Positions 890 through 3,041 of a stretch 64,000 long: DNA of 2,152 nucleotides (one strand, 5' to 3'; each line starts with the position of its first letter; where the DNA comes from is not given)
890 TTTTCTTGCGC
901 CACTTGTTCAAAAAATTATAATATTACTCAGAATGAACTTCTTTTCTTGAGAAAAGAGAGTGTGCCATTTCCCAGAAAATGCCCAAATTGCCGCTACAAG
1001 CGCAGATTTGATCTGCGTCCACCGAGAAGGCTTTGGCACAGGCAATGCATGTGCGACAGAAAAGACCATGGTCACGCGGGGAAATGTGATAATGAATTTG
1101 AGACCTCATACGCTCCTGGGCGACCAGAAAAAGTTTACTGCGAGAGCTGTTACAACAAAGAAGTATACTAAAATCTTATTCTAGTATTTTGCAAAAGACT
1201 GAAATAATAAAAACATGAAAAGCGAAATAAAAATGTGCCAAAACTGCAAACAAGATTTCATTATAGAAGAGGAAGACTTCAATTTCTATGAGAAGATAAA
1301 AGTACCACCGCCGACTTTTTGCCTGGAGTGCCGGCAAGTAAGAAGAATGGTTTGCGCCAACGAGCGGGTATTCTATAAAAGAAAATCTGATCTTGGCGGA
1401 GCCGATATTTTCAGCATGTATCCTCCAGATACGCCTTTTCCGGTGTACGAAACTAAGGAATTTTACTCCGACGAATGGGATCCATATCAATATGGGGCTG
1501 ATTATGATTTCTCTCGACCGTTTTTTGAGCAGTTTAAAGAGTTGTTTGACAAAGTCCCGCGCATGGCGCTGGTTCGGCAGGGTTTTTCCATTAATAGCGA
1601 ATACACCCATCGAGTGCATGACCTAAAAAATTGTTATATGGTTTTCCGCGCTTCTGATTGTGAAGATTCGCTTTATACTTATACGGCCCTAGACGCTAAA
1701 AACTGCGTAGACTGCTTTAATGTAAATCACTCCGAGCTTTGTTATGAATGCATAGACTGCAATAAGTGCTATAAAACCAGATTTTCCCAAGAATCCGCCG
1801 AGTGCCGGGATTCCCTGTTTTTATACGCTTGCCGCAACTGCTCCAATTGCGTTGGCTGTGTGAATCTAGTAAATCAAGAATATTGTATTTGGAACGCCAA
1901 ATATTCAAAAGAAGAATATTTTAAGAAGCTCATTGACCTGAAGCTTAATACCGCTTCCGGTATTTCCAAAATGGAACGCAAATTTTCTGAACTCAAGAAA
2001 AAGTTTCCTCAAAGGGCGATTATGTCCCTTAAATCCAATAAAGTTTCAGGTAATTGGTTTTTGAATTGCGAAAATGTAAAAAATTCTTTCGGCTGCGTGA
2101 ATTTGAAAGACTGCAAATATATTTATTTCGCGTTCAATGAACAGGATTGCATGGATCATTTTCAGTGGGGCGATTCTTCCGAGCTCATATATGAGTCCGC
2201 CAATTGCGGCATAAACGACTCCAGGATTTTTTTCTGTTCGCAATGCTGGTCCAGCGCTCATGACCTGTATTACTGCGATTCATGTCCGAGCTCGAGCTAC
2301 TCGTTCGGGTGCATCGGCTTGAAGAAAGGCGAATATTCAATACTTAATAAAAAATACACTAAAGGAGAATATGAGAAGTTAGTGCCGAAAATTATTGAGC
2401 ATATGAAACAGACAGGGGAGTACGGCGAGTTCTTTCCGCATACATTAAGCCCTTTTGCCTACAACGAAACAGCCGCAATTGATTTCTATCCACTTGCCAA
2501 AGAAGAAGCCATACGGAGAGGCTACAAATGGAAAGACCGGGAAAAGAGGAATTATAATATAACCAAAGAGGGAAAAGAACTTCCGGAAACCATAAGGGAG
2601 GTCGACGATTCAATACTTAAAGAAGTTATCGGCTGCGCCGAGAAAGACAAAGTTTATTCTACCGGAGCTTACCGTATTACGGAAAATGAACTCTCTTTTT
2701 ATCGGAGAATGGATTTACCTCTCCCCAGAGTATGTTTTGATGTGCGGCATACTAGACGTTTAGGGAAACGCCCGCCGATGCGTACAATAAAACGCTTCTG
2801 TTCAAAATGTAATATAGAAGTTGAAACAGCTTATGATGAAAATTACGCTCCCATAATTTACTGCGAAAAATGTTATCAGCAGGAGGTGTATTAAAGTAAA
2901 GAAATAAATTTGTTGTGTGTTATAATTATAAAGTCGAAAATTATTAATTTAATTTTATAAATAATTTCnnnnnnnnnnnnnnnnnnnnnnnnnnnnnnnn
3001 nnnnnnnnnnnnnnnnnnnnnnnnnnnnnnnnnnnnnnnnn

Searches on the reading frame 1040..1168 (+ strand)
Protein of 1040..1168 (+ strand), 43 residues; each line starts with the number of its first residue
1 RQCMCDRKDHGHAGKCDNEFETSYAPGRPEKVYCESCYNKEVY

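Call 12: search_protein_families(library=pfam, proteins=[window:1040-1168:+], max_evalue=10)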
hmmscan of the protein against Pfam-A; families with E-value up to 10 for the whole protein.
seq(43 aa): 1 family
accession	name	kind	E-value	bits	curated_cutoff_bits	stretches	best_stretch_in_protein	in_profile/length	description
PF23477.1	zf_Tbcl_2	-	0.0015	18.6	27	1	15-41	10-36/37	Probable treble clef zinc finger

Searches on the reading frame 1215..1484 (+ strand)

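Call 42: search_protein_families(library=pfam, proteins=[window:1215-1484:+], max_evalue=10)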
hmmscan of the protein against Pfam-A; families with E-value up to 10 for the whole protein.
seq(90 aa): 3 families
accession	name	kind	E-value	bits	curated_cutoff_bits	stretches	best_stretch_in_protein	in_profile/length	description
PF13451.12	zf_Tbcl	-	0.002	18.5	24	1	7-44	6-44/48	Probable treble clef domain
PF08792.16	A2L_zn_ribbon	-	0.38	10.9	22.9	1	4-21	2-19/33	A2L zinc ribbon domain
PF14205.11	Cys_rich_KTR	-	0.49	10.7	25.5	1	8-24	30-46/54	Cysteine-rich KTR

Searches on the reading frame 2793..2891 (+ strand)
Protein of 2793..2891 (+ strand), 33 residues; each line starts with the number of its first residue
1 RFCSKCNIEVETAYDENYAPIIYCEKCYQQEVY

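Call 12: search_protein_families(library=pfam, proteins=[window:2793-2891:+], max_evalue=10)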
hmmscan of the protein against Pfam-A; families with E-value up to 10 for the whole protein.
seq(33 aa): 5 families
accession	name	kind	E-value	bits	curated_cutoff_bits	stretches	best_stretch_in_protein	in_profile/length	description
PF13831.12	PHD_2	-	0.005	16.7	28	2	20-27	3-10/36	PHD-finger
PF13453.11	Zn_ribbon_TFIIB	-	0.057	13.3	22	1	3-27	2-25/41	Transcription factor zinc-finger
PF11792.14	Baculo_LEF5_C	-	0.2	11.8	24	2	13-27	26-40/42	Baculoviridae late expression factor 5 C-terminal domain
PF18439.7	zf_UBZ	-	0.46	10.6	25.6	1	2-12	4-14/32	Ubiquitin-Binding Zinc Finger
PF23477.1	zf_Tbcl_2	-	0.51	10.5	27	1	3-31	8-36/37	Probable treble clef zinc finger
